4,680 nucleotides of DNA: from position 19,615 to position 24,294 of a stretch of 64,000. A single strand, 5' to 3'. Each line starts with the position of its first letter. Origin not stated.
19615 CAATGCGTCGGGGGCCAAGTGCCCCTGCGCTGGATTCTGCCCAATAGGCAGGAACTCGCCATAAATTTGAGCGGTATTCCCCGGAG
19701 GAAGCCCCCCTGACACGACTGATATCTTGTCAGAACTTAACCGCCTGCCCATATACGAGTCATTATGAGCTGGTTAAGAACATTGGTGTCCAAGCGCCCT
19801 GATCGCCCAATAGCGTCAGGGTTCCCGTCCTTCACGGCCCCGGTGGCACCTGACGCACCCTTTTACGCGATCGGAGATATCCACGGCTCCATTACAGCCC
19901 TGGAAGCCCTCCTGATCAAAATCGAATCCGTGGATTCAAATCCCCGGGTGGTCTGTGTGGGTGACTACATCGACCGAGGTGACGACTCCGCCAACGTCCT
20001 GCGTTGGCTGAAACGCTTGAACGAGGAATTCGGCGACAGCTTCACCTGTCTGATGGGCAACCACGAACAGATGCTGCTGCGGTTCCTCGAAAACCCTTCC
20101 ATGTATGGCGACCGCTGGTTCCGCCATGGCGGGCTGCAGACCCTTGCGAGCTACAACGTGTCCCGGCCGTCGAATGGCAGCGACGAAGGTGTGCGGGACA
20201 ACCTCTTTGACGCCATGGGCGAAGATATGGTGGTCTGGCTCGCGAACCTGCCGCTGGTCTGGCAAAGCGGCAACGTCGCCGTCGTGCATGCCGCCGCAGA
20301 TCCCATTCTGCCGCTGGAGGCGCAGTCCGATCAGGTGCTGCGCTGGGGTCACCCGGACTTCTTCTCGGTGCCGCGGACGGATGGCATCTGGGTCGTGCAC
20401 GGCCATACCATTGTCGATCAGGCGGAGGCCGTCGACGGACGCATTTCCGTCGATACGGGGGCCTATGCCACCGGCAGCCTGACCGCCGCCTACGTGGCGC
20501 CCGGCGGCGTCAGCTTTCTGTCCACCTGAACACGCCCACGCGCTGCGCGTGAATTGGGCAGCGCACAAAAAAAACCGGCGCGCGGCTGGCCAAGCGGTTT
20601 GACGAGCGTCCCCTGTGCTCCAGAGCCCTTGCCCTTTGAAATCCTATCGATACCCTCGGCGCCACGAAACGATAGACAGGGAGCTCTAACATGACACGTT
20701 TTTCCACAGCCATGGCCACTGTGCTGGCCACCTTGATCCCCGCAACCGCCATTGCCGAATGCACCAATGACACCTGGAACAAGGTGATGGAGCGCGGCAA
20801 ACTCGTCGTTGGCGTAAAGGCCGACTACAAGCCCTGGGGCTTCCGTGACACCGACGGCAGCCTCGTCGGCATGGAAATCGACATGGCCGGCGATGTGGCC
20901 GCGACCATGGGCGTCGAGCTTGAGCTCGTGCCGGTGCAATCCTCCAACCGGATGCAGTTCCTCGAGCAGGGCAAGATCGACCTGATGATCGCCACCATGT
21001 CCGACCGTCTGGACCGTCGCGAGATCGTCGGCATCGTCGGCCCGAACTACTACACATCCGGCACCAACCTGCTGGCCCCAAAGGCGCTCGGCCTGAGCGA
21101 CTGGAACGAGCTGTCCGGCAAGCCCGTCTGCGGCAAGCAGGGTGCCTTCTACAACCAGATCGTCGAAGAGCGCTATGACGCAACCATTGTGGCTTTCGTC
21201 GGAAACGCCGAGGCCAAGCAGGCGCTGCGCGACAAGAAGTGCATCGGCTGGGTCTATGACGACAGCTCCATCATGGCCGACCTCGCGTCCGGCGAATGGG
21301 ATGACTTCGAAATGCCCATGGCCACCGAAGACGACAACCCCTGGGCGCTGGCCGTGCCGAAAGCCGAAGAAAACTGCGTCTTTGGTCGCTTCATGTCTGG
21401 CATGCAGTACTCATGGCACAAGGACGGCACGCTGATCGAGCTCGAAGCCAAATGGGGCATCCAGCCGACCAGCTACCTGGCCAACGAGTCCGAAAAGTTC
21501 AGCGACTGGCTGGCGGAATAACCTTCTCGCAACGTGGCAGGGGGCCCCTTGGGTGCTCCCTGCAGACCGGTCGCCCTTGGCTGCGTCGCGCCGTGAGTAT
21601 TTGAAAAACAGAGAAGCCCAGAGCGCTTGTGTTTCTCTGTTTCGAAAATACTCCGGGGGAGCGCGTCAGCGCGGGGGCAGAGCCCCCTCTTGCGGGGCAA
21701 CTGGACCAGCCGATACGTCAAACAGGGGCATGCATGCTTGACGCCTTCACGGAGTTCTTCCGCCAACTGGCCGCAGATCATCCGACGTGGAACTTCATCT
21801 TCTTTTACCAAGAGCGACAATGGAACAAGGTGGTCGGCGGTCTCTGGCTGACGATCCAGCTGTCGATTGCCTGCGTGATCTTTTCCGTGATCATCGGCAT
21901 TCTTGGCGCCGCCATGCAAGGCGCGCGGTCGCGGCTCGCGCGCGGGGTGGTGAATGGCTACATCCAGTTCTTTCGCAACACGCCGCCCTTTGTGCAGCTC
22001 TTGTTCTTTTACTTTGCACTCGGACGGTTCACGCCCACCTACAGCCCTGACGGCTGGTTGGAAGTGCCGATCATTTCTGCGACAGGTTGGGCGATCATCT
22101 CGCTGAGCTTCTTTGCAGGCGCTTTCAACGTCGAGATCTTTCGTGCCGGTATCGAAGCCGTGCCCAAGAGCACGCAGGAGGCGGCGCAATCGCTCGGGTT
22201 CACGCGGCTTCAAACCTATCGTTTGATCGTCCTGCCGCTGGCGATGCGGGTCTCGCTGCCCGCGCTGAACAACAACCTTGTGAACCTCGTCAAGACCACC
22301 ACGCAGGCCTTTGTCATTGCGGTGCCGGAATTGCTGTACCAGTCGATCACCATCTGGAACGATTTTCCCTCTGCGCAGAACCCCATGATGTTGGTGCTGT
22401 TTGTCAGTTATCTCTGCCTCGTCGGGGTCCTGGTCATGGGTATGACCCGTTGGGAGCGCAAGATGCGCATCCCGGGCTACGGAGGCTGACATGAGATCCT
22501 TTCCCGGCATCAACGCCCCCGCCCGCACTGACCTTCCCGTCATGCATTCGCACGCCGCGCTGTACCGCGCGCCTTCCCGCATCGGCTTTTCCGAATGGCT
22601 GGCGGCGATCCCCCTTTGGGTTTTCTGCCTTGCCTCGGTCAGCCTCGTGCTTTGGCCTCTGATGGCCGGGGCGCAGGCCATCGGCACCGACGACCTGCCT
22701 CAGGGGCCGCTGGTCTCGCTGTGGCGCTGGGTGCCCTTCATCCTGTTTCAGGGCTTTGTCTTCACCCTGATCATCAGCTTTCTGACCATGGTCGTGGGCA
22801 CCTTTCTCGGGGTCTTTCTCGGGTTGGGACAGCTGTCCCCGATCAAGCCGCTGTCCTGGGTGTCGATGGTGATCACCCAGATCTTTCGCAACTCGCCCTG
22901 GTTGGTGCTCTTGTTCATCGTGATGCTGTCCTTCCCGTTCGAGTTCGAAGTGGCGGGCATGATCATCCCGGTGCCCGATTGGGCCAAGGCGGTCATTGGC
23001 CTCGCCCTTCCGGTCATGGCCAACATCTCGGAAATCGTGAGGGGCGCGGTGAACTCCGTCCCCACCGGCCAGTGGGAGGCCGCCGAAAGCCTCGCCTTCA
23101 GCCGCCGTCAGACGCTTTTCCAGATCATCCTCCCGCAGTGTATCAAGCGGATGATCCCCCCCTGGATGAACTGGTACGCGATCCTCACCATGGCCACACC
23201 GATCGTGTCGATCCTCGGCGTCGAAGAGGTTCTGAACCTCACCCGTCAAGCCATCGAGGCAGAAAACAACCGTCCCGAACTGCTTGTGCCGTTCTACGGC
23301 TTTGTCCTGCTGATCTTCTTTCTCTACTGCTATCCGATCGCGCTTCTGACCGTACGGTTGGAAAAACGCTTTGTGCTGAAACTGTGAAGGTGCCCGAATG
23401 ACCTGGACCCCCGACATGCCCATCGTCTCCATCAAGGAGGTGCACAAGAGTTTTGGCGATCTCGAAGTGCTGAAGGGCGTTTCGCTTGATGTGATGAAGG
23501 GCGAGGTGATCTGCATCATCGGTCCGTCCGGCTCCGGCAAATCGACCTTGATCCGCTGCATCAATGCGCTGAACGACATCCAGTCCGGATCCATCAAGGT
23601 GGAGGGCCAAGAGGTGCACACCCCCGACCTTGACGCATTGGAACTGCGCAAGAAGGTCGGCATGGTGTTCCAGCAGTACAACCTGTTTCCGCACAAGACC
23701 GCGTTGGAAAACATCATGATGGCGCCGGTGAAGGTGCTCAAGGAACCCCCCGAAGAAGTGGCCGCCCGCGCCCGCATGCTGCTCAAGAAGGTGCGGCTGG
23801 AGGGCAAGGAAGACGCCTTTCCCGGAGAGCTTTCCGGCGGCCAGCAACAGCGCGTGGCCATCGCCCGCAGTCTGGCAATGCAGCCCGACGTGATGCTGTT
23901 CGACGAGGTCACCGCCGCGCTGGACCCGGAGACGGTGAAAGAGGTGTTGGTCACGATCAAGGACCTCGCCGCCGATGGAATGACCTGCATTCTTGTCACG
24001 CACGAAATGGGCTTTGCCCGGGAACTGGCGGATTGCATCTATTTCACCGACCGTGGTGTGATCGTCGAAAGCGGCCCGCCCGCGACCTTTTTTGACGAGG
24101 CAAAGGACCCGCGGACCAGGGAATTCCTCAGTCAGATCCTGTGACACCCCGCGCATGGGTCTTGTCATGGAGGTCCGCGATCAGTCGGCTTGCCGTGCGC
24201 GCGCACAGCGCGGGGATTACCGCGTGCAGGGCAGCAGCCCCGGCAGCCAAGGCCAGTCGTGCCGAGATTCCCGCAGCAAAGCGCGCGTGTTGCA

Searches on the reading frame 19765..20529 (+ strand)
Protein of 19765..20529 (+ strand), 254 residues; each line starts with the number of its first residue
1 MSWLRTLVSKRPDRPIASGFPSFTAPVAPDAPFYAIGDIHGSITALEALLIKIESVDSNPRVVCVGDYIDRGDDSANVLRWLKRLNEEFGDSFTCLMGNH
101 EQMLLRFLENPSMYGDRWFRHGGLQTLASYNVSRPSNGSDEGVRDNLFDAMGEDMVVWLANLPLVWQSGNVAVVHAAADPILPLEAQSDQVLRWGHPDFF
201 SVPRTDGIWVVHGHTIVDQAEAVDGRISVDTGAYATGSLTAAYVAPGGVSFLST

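Call 12: search_protein_families(library=ncbifam, proteins=[window:19765-20529:+], max_evalue=0.001)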
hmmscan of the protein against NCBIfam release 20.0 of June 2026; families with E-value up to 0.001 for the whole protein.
window:19765-20529:+ (254 aa): 7 families
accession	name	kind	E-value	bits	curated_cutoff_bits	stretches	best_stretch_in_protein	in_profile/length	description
NF001204.0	PRK00166.1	equivalog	5e-18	65.4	176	1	33-181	3-126/276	symmetrical bis(5'-nucleosyl)-tetraphosphatase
TIGR04075.1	bacter_Pnkp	equivalog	7.5e-15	54.2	750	1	30-110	179-271/851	polynucleotide kinase-phosphatase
NF007425.0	PRK09968.1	equivalog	5.8e-13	49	332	1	34-123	18-99/218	protein-serine/threonine phosphatase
NF008516.0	PRK11439.1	equivalog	2.9e-10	40.5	326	1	34-122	20-100/218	protein-serine/threonine phosphatase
NF010148.0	PRK13625.1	equivalog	5.1e-09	36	340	0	35-111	5-87/245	bis(5'-nucleosyl)-tetraphosphatase PrpE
TIGR00668.1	apaH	equivalog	1.2e-08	34.8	222.85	1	34-105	4-71/279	bis(5'-nucleosyl)-tetraphosphatase (symmetrical) ApaH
NF043030.1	T4SS_Wip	domain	0.00038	19.7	300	1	43-112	68-136/330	Dot/Icm T4SS effector Wip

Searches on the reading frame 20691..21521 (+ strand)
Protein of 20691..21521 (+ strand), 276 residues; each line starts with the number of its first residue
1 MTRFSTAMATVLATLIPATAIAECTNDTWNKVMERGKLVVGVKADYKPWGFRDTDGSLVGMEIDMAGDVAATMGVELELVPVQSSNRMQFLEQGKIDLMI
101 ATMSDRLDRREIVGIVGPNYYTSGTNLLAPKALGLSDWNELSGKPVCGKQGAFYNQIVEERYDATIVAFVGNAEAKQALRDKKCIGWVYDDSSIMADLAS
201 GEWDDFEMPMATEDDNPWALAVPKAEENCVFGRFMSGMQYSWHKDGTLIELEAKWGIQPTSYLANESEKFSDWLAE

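Call 12: search_protein_families(library=ncbifam, proteins=[window:20691-21521:+], max_evalue=0.001)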
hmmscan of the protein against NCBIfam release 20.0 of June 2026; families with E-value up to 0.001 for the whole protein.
window:20691-21521:+ (276 aa): 11 families
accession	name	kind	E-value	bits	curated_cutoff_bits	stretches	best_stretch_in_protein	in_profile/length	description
TIGR01096.1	3A0103s03R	subfamily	3.5e-24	85.7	256.35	1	22-199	11-189/250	lysine/arginine/ornithine ABC transporter substrate-binding protein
NF008426.0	PRK11260.1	equivalog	3.1e-18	66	312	1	6-228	13-234/266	cystine ABC transporter substrate-binding protein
NF052427.1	StpK7MSMEG_1200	equivalog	1.6e-14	53.4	900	1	15-126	341-450/601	serine/threonine protein kinase StpK7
NF008063.0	PRK10797.1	subfamily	3.4e-10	39.6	375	1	8-194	12-209/302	glutamate/aspartate ABC transporter substrate-binding protein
NF007029.0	PRK09495.1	equivalog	5.8e-09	36.1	303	1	30-153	19-141/248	glutamine ABC transporter substrate-binding protein GlnH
NF008885.0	PRK11917.1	equivalog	6.7e-09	35.7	373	1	14-147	16-152/259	bifunctional adhesin/ABC transporter aspartate/glutamate-binding protein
NF008112.0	PRK10859.1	equivalog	2.2e-08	33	354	1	7-128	13-133/483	membrane-bound lytic murein transglycosylase MltF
NF011586.0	PRK15010.1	equivalog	7.9e-07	28.9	440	1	39-174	29-164/260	lysine/arginine/ornithine ABC transporter substrate-binding protein ArgT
NF041765.1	ArtJ_Ecoli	equivalog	4.1e-06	26.6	510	1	33-195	18-178/243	arginine ABC transporter substrate-binding protein ArtJ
NF041764.1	ArtI_Ecoli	equivalog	0.00022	20.7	522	1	41-197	26-180/243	arginine ABC transporter substrate-binding protein ArtI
NF011965.0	PRK15437.1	equivalog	0.00086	19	459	0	37-164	27-154/260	histidine ABC transporter substrate-binding protein HisJ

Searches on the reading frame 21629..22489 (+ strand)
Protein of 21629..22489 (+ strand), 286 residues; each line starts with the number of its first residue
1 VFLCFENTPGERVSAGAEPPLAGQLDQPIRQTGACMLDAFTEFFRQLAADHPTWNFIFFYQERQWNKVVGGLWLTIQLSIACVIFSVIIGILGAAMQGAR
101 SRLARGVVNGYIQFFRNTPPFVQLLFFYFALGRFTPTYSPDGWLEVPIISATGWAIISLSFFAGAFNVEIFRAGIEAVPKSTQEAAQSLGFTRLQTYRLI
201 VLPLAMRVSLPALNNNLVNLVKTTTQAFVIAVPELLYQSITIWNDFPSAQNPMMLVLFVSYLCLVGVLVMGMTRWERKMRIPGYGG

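Call 13: search_protein_families(library=pfam, proteins=[window:21629-22489:+], max_evalue=0.001)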
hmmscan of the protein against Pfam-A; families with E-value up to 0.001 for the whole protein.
window:21629-22489:+ (286 aa): 1 family
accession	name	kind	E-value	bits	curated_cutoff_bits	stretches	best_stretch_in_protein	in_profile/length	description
PF00528.27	BPD_transp_1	-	4.9e-20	72.5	26.4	1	90-279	5-182/184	Binding-protein-dependent transport system inner membrane component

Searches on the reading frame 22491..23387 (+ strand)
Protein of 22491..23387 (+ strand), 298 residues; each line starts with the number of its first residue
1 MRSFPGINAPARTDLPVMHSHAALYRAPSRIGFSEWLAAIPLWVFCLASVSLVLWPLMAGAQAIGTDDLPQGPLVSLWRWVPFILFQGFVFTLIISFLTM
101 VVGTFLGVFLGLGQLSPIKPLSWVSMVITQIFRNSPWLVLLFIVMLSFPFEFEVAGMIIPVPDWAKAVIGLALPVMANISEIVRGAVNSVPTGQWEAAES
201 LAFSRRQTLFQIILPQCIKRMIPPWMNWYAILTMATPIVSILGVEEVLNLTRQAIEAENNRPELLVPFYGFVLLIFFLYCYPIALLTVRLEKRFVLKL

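Call 13: search_protein_families(library=pfam, proteins=[window:22491-23387:+], max_evalue=0.001)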
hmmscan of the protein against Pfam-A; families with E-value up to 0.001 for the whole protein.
window:22491-23387:+ (298 aa): 1 family
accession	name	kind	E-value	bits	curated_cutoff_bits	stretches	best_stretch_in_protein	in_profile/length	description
PF00528.27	BPD_transp_1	-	1.1e-15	58.3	26.4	1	103-293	1-181/184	Binding-protein-dependent transport system inner membrane component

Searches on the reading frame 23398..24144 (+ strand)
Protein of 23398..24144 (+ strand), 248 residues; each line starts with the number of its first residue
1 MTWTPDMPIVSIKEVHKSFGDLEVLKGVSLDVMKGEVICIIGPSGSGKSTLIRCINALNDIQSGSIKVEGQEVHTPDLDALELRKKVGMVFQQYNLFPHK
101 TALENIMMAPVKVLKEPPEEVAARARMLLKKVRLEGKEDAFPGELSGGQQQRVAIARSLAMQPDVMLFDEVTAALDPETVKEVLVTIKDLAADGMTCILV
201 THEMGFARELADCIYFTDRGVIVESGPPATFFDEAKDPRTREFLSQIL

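Call 13: search_protein_families(library=pfam, proteins=[window:23398-24144:+], max_evalue=0.001)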
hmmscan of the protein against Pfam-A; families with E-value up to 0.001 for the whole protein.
window:23398-24144:+ (248 aa): 9 families
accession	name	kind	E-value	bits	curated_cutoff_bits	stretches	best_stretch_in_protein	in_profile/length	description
PF00005.33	ABC_tran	-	3.8e-37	128.4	25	1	25-173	1-137/137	ABC transporter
PF13304.12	AAA_21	-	1.1e-11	45.8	27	2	145-204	238-300/304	AAA domain, putative AbiEii toxin, Type IV TA system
PF02463.25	SMC_N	-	1.1e-09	38.5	40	1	34-211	23-206/220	RecF/RecN/SMC N terminal domain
PF13401.12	AAA_22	-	7.9e-06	26.6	27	1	36-200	6-121/130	AAA domain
PF13555.12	AAA_29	-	7.8e-05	22.8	27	1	30-57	17-44/61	P-loop containing region of AAA domain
PF13476.12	AAA_23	-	0.00021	22.4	27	1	34-56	18-40/201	AAA domain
PF03193.22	RsgA_GTPase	-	0.0003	21.1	30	1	32-69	103-140/174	RsgA GTPase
PF13191.12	AAA_16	-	0.0006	20.8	32.6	1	35-75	22-63/167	AAA ATPase domain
PF00004.35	AAA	-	0.00075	20.4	21.2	0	38-204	1-111/131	ATPase family associated with various cellular activities (AAA)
